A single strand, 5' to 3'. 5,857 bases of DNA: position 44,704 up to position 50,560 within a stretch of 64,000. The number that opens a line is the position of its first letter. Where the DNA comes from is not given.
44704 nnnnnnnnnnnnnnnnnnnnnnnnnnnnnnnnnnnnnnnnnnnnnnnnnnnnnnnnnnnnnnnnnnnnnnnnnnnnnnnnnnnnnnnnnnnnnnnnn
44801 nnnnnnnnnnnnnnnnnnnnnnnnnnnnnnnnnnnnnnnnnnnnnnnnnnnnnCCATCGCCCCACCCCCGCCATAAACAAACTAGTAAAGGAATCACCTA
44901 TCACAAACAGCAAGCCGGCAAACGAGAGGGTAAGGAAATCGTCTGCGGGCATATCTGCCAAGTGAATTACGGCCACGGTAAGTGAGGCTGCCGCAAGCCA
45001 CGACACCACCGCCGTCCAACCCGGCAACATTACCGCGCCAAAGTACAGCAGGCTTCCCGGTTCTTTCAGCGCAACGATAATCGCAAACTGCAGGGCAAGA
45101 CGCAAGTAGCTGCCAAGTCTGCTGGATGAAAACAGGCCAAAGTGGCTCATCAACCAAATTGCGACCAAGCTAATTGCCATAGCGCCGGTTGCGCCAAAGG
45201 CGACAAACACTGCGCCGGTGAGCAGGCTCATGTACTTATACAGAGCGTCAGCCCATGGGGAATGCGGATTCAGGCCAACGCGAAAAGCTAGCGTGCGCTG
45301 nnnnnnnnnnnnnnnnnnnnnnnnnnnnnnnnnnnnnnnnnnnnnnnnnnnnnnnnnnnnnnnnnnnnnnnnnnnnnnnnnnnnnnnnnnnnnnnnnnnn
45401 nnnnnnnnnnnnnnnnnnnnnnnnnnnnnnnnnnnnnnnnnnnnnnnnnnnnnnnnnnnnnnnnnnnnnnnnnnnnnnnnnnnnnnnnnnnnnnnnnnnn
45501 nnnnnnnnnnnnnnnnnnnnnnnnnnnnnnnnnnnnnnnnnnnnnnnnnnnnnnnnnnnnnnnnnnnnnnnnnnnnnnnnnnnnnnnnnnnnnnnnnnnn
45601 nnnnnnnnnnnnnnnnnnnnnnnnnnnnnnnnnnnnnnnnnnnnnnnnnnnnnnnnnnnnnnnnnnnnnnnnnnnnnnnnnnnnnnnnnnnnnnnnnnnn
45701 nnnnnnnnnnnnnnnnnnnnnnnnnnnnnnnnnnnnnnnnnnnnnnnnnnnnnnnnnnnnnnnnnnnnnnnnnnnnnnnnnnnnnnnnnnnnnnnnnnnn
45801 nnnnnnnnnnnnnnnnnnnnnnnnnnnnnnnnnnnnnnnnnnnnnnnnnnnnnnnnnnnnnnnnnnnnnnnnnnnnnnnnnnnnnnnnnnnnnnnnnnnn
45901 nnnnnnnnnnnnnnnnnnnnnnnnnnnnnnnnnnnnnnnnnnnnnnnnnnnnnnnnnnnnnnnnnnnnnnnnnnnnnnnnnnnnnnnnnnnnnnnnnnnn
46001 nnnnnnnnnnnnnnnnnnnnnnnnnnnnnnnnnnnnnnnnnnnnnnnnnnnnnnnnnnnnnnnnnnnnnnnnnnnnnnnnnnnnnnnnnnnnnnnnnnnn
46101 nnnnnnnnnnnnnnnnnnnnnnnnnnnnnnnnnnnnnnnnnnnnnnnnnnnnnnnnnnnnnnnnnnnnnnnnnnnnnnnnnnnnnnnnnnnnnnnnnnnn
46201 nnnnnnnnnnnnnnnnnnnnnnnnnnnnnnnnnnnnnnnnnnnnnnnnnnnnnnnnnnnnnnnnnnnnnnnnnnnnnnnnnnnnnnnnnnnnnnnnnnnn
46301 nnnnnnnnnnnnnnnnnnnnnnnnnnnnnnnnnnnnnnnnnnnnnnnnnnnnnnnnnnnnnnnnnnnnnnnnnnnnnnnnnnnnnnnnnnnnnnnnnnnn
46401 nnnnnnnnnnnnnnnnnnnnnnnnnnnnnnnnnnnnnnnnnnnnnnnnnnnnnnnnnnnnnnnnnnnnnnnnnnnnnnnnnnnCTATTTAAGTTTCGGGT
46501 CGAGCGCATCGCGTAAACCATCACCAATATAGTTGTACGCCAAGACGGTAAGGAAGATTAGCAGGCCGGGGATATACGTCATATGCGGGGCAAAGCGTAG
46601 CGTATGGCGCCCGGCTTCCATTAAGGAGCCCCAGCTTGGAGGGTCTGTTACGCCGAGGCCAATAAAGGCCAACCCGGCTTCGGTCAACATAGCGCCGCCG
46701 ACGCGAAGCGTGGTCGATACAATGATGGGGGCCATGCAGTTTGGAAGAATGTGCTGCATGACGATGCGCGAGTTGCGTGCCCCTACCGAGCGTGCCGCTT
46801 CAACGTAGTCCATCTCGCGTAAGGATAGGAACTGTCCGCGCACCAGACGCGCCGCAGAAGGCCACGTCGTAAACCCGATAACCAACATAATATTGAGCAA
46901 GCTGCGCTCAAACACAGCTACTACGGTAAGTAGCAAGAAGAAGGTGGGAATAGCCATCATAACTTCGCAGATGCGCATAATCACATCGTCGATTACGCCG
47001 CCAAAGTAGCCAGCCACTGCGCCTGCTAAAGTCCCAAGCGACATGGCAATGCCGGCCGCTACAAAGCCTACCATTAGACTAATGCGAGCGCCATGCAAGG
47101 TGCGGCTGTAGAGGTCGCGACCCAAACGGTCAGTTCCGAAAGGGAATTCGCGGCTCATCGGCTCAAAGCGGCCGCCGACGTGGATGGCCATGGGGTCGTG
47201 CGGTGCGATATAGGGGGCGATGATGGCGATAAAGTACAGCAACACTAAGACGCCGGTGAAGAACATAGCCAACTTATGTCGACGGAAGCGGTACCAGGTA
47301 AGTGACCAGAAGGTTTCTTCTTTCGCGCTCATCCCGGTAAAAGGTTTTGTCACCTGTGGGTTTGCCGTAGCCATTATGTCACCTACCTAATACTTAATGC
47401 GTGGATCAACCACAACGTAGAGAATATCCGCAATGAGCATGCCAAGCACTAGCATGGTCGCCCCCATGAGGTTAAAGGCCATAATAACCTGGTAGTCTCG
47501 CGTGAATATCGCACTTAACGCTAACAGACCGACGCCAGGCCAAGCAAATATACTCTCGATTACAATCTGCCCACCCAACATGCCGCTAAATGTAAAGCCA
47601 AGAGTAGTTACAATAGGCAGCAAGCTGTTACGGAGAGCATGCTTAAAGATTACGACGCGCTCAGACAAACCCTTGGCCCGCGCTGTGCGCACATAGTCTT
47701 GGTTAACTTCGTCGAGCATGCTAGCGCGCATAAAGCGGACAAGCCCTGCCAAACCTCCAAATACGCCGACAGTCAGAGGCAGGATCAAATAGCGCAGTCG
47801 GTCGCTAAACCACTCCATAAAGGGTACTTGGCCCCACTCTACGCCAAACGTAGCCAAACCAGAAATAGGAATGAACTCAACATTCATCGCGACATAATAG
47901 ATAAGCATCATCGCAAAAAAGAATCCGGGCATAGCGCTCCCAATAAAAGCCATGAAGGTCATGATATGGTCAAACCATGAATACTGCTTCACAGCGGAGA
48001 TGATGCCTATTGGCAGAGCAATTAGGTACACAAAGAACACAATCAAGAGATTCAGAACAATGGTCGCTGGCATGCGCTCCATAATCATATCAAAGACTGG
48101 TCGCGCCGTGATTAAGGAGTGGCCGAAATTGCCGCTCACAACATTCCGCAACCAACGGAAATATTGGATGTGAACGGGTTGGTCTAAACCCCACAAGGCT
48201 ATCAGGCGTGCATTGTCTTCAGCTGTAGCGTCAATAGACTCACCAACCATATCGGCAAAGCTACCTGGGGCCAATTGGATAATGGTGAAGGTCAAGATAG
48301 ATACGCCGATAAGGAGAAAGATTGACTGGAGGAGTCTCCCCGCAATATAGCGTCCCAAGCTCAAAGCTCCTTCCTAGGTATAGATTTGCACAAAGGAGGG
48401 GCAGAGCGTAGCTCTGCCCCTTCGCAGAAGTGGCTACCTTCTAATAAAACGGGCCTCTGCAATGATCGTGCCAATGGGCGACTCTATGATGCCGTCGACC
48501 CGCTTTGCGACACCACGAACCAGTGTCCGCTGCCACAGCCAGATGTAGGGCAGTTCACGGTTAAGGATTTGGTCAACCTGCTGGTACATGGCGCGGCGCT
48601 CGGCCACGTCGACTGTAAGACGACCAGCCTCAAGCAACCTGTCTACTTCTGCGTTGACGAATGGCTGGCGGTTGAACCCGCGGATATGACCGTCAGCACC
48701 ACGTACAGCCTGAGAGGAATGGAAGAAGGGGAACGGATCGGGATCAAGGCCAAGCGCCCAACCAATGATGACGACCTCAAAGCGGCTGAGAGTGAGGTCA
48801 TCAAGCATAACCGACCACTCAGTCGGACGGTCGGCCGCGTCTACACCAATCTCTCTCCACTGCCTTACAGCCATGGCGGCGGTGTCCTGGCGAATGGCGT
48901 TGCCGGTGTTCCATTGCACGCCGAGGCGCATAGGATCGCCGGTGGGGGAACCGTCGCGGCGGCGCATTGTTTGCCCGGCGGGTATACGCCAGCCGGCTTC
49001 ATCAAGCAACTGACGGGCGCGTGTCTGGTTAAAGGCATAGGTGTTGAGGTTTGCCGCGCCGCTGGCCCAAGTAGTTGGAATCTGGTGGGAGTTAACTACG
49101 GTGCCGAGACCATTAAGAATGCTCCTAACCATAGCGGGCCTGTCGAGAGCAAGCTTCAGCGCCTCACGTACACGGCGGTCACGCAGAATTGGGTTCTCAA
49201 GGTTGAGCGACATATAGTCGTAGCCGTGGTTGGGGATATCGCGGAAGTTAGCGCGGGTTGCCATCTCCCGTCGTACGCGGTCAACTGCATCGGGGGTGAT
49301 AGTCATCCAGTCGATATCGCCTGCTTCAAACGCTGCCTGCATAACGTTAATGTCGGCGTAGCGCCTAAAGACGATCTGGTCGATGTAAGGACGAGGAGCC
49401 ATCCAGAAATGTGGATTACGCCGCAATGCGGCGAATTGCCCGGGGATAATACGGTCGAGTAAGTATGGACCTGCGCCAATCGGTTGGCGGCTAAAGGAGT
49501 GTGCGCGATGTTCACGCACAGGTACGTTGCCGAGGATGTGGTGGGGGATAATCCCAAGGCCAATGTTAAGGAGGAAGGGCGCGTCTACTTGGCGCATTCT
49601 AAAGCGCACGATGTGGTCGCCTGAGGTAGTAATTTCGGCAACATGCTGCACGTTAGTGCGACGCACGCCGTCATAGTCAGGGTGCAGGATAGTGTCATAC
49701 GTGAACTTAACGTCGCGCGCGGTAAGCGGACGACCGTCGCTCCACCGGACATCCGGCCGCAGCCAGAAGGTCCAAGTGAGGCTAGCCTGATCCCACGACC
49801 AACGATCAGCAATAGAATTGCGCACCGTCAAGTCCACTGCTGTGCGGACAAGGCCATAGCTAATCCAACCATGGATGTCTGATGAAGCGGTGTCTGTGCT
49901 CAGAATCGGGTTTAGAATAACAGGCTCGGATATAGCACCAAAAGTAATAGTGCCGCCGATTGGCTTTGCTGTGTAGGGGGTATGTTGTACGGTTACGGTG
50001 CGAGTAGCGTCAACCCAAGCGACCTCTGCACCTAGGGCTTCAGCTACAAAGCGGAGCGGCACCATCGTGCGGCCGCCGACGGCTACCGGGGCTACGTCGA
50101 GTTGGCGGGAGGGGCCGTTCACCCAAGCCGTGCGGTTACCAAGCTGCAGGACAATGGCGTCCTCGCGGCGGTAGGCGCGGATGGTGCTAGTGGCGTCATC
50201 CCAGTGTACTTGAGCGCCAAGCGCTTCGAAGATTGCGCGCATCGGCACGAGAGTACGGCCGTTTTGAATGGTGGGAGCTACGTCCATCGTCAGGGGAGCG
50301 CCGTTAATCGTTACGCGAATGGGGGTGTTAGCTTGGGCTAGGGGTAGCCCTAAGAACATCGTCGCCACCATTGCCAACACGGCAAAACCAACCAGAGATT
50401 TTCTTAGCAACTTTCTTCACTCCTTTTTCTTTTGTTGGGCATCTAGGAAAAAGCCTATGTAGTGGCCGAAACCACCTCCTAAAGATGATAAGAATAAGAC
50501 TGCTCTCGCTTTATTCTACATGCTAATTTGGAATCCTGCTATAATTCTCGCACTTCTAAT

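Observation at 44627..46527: Two uncharacterised membrane proteins translationally coupled inside the opp operon between oppC and oppD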

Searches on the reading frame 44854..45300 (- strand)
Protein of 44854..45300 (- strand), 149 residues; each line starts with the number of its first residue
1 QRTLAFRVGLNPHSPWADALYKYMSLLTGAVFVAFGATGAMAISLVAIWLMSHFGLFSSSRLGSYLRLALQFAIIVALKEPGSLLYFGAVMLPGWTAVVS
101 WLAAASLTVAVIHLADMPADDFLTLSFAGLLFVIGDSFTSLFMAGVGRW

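Call 73: search_solved_structures(query=A5, max_evalue=10)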
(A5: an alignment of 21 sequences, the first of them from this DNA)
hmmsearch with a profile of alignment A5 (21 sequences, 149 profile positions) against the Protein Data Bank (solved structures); distinct sequences matched with E-value up to 10: 4.
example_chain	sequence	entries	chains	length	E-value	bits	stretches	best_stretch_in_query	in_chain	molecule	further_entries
5icn_B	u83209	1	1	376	1.1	12.9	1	12-87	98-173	Histone deacetylase 1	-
4bkx_B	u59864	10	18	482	1.6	12.3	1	12-87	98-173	HISTONE DEACETYLASE 1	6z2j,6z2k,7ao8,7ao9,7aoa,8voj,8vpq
9ias_C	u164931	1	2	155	1.8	12.2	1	69-97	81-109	nanobody Nb4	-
8qai_A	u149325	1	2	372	3.1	11.4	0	25-53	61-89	sc-CC-7-LI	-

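Call 78: predict_structure(alignment_id=A5)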
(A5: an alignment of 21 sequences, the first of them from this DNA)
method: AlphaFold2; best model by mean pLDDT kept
length: 149 residues; sequences in the alignment: 21
mean_pLDDT: 90.2   pTM: 0.83
mean pLDDT of the five models: 90.2, 88.3, 87.8, 85.3, 83.9
residues with pLDDT >= 90: 102; 70-90: 42; 50-70: 4; < 50: 1
segments of 3 or more residues with pLDDT < 50: none
pLDDT, mean of each block of 10 residues (from residue 1): 81 89 92 92 96 91 94 94 82 90 96 93 95 95 71
secondary structure, 60 per line:
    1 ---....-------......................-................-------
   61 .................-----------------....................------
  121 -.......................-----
elements in order: H4-7 H15-36 H38-53 H61-77 H95-114 H122-144

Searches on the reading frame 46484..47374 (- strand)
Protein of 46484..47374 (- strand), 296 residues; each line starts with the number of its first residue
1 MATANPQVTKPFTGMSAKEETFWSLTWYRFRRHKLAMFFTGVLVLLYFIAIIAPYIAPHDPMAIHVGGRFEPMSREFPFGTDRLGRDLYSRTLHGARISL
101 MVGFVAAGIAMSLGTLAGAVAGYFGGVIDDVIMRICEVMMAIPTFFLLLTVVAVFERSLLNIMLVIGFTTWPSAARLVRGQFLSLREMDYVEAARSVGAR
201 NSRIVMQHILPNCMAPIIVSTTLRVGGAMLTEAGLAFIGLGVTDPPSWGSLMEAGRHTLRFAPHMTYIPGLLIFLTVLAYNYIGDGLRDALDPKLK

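Call 3: search_protein_families(library=pfam, proteins=[window:46484-47374:-], max_evalue=1)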
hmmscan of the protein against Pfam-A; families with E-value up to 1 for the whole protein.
window:46484-47374:- (296 aa): 3 families
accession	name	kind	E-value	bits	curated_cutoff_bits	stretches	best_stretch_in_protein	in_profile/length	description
PF00528.27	BPD_transp_1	-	2.5e-29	102.8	26.4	1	114-296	1-183/184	Binding-protein-dependent transport system inner membrane component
PF12911.12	OppC_N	-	3.3e-16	59.3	23.9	1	21-66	1-46/53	N-terminal TM domain of oligopeptide transport permease C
PF11981.13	DUF3482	-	0.0099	15.7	29.2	1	94-133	161-200/293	Domain of unknown function (DUF3482)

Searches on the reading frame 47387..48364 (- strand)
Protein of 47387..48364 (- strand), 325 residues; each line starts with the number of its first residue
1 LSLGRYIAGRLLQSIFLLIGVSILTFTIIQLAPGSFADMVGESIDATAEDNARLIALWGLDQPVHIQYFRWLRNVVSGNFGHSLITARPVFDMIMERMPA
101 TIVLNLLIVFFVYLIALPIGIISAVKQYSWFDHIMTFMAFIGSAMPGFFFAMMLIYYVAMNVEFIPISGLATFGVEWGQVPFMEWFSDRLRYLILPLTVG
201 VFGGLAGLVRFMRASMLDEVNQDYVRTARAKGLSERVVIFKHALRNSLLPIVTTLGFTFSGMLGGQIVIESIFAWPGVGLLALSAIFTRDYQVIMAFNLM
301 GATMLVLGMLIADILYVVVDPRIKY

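Call 3: search_protein_families(library=pfam, proteins=[window:47387-48364:-], max_evalue=1)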
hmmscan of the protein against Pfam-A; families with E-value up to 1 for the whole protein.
window:47387-48364:- (325 aa): 2 families
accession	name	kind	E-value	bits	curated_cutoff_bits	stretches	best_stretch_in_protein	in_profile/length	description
PF00528.27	BPD_transp_1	-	2.5e-42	145.2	26.4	1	116-324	1-183/184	Binding-protein-dependent transport system inner membrane component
PF19300.4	BPD_transp_1_N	-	7.9e-11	42.6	23.8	1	5-104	3-113/114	Binding-prot-dependent transport system membrane comp, N-term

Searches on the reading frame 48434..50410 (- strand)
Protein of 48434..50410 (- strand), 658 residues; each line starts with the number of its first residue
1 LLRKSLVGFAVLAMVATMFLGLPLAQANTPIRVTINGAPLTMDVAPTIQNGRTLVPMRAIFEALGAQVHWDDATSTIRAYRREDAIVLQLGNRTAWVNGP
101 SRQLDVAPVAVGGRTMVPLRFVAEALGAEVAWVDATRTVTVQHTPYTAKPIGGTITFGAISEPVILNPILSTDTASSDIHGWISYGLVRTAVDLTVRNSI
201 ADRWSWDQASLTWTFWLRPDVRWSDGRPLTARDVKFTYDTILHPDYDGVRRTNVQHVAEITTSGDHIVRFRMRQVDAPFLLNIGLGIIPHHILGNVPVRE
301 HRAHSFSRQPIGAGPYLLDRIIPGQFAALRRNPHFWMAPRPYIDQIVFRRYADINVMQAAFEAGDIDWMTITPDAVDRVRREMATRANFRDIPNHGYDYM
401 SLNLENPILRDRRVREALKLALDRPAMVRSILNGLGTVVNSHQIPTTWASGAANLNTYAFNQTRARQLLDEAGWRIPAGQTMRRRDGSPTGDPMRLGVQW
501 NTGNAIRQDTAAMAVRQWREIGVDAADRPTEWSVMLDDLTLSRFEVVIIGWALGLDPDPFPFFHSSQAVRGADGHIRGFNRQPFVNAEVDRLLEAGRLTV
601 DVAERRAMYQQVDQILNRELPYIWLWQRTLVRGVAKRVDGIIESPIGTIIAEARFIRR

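Call 3: search_protein_families(library=pfam, proteins=[window:48434-50410:-], max_evalue=1)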
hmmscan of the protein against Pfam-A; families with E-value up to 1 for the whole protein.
window:48434-50410:- (658 aa): 3 families
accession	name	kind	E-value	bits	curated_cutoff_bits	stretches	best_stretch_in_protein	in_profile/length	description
PF00496.27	SBP_bac_5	-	9.2e-77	259.1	32.4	1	196-566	2-360/368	Bacterial extracellular solute-binding proteins, family 5 Middle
PF07833.16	Cu_amine_oxidN1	-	2.6e-38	130.7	24.2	1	34-141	1-108/108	Copper amine oxidase N-terminal domain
PF24018.1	DUF7331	-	0.16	12.9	27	0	72-97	22-48/59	Family of unknown function (DUF7331)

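Call 49: search_solved_structures(query=window:48434-50410:-, max_evalue=1e-10)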
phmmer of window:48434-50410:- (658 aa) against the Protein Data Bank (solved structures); distinct sequences matched with E-value up to 1e-10: 87 (the best 60 are shown).
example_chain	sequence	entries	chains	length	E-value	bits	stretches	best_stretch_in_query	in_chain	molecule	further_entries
1xoc_A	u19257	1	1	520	4.7e-73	249.8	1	151-629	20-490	Oligopeptide-binding protein appA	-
8efz_A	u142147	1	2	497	3.6e-41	144.5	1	148-647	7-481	Extracellular solute-binding protein family 5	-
4oet_A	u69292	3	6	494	7e-40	140.2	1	161-628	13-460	Putative peptide ABC-transport system periplasmic peptide-binding protein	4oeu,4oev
5f1q_A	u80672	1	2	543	3.6e-36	127.9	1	154-647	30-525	Periplasmic dipeptide transport protein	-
5isu_A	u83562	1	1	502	2e-34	122.2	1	151-615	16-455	Lmo0135 protein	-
4oer_A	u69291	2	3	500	9.6e-34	119.9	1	185-638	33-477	NikA protein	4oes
2noo_A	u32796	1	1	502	8.1e-33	116.9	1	166-648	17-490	Nickel-binding periplasmic protein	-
8z1z_F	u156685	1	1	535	9.2e-32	113.4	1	154-648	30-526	Dipeptide-binding protein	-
3mzb_A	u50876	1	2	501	1.2e-31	113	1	182-648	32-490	Nickel-binding periplasmic protein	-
8spm_A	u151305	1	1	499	1.2e-31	113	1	182-648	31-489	Nickel ABC transporter, nickel/metallophore periplasmic binding protein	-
1zlq_A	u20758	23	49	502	1.2e-31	113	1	182-648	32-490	Nickel-binding periplasmic protein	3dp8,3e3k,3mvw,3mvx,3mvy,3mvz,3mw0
9t0v_A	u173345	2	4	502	1.5e-31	112.7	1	182-648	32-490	Nickel-binding periplasmic protein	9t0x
1uiu_A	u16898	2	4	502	1.5e-31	112.6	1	182-648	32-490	Nickel-binding periplasmic protein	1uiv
3qim_A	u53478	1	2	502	2.1e-31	112.2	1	182-648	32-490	Nickel-binding periplasmic protein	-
8z1y_F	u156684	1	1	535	5.5e-31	110.8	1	154-648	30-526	Dipeptide-binding protein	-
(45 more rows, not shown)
